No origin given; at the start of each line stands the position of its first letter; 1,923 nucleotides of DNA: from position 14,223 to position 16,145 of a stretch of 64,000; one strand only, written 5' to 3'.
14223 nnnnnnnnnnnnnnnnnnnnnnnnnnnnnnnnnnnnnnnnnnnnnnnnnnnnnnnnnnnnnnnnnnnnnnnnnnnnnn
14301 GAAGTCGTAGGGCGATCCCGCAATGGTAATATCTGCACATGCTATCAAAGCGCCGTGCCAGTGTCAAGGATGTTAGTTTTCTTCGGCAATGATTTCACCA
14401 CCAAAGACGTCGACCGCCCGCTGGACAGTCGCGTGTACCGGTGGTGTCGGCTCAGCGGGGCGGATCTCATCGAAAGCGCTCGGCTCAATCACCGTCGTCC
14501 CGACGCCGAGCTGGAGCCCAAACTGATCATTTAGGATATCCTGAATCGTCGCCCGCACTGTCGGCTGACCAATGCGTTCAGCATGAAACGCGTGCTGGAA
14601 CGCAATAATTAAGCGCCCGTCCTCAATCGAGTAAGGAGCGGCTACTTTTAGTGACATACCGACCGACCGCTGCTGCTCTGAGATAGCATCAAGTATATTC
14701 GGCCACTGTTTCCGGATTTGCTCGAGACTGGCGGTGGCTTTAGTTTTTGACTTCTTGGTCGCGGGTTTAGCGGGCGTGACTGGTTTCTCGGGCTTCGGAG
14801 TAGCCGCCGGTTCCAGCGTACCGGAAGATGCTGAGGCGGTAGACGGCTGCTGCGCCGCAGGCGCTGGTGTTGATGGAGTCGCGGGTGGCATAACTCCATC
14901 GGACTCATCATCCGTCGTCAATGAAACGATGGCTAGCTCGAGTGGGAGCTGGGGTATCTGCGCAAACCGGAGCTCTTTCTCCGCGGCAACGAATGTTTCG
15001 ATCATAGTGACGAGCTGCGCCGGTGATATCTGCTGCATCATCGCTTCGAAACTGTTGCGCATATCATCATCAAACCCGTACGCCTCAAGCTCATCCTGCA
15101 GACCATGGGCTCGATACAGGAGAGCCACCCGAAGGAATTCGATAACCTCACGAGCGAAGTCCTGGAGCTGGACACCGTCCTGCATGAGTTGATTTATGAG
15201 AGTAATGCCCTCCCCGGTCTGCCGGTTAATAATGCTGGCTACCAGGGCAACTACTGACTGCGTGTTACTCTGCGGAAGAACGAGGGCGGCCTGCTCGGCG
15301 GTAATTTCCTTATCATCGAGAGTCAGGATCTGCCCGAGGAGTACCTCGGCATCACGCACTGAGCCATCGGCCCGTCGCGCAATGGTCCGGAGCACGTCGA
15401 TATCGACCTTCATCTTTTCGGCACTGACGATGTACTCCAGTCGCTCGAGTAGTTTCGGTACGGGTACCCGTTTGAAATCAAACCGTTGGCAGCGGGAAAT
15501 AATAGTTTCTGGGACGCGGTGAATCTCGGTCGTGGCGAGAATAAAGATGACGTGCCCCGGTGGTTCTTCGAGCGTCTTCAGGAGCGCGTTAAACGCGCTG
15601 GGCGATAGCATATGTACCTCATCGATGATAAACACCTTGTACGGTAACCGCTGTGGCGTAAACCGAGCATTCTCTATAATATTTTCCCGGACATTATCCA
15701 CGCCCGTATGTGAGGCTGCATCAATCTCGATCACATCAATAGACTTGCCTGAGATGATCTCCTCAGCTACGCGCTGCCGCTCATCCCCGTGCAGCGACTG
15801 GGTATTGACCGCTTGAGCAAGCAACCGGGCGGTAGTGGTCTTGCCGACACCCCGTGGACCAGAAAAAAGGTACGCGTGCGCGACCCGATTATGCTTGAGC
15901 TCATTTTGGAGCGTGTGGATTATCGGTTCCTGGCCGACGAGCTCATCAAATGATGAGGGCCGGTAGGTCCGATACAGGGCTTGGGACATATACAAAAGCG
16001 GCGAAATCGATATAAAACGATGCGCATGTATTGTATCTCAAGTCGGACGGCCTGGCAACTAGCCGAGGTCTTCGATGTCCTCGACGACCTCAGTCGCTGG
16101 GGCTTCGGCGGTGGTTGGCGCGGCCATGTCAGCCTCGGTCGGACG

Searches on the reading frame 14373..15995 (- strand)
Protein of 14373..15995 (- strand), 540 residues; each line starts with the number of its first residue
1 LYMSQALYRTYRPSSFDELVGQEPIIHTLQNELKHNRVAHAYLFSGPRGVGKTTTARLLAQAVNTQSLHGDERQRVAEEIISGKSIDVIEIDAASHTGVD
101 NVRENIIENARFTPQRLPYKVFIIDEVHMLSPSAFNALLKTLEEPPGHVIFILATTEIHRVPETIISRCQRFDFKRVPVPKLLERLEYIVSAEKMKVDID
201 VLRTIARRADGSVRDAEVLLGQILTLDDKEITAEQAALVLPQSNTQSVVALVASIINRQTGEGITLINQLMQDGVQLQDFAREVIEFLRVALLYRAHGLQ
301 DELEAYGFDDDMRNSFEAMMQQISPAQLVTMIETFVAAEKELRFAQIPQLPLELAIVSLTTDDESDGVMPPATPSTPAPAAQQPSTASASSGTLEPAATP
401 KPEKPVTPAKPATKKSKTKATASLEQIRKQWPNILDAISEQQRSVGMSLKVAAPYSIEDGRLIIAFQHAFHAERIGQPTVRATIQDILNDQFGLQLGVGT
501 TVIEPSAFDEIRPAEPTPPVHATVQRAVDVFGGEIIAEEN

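Call 47: search_protein_families(library=pfam, proteins=[window:14373-15995:-], max_evalue=0.001)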
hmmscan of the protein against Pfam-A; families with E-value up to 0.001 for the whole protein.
window:14373-15995:- (540 aa): 13 families
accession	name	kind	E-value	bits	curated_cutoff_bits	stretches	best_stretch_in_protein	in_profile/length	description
PF13177.12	DNA_pol3_delta2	-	1.3e-37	129.7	27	1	22-177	2-160/161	DNA polymerase III, delta subunit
PF00004.35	AAA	-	2.2e-15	57.7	21.2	1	43-172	2-126/131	ATPase family associated with various cellular activities (AAA)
PF13401.12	AAA_22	-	2.4e-08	34.8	27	1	42-154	8-123/130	AAA domain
PF12169.13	DNA_pol3_gamma3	-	3.1e-08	33.9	24.4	1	231-360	1-128/143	DNA polymerase III subunits gamma and tau domain III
PF22608.2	DNAX_ATPase_lid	-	1.6e-07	31.4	27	1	184-222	4-42/49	DNA polymerase III clamp loader subunit, ATPase lid domain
PF20964.2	DnaX_C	-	1e-06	29.1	26.2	1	419-493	4-78/113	DNA polymerase III subunit tau, C-terminal domain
PF05496.18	RuvB_N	-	2.6e-06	27.7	27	1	12-66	2-60/159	Holliday junction DNA helicase RuvB P-loop domain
PF07728.20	AAA_5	-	4.2e-06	27.2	22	1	43-144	3-92/139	AAA domain (dynein-related subfamily)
PF13191.12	AAA_16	-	2.2e-05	25.4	32.6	1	18-75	1-63/167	AAA ATPase domain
PF13604.12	AAA_30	-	4.3e-05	23.8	27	1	43-152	22-122/191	AAA domain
PF13173.12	AAA_14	-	0.00011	22.7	27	1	41-149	4-93/129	AAA domain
PF07724.20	AAA_2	-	0.00022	21.7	27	1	42-144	6-101/166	AAA domain (Cdc48 subfamily)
PF13245.12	AAA_19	-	0.00028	21.5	25.1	1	41-151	13-122/134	AAA domain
